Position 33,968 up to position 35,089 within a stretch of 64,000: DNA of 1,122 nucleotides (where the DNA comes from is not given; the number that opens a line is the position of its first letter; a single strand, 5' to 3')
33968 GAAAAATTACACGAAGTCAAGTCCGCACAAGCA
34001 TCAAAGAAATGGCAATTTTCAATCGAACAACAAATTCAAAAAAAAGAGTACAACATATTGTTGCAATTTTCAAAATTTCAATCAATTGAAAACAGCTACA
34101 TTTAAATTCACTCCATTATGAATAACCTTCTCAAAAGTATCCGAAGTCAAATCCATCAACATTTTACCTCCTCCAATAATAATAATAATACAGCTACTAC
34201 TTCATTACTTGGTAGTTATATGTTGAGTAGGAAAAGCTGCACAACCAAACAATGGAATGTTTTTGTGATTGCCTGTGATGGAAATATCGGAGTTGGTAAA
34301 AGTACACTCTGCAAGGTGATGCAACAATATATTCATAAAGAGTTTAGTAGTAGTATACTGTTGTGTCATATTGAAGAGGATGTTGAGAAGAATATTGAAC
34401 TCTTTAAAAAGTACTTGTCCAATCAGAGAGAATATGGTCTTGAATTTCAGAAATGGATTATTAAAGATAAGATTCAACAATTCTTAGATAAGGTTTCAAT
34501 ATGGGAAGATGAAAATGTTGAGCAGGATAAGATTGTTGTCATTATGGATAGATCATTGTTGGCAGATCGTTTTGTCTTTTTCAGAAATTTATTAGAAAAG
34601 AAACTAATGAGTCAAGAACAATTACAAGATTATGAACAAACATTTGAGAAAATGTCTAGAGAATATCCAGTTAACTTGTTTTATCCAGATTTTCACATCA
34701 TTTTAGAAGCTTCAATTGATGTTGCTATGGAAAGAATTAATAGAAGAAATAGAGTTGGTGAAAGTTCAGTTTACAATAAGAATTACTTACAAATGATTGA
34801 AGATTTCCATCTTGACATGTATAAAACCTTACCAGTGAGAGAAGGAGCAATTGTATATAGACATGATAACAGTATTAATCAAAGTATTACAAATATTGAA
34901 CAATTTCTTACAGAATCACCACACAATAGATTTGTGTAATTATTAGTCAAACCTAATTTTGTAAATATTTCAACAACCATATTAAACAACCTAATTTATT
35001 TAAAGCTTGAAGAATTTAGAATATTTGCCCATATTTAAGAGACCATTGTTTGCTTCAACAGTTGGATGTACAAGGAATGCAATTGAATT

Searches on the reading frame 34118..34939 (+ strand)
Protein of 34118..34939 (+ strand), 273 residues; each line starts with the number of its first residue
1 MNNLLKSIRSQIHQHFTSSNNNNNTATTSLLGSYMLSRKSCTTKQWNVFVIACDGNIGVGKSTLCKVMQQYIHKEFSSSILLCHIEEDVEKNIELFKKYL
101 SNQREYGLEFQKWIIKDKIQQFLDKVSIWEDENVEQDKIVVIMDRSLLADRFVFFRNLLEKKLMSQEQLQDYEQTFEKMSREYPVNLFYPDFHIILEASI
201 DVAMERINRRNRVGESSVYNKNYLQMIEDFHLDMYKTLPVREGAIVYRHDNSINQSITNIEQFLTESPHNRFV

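Call 8: search_protein_families(library=pfam, max_evalue=0.1, proteins=[window:34118-34939:+])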
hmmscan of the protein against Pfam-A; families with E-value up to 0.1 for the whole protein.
window:34118-34939:+ (273 aa): 9 families
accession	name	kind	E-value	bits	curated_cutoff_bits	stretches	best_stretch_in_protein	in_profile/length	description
PF01712.25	dNK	-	6.2e-26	91.9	27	1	51-265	1-196/203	Deoxynucleoside kinase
PF02223.23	Thymidylate_kin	-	6.5e-06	26.4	27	0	58-147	6-89/185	Thymidylate kinase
PF13207.12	AAA_17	-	0.0018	19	27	0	58-128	5-81/136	AAA domain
PF07693.20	KAP_NTPase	-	0.0087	15.8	20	1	47-116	19-62/293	KAP family P-loop domain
PF13238.12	AAA_18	-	0.019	15.8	29.4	0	55-210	5-111/128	AAA domain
PF13173.12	AAA_14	-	0.028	14.9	27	1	55-122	9-74/129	AAA domain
PF02367.23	TsaE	-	0.045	14.1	26.6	0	46-72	23-45/128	Threonylcarbamoyl adenosine biosynthesis protein TsaE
PF24883.2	NPHP3_N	-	0.075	13.7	24.8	0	50-79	24-53/164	Nephrocystin 3, N-terminal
PF03029.23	ATP_bind_1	-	0.086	13.1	27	0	55-75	3-23/240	Conserved hypothetical ATP binding protein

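Call 13: find_encoding_contigs(protein=window:34118-34939:+, max_places=3, flank=1000)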
Protein window:34118-34939:+ (273 aa): no gene with exactly this product is on record in the collection.
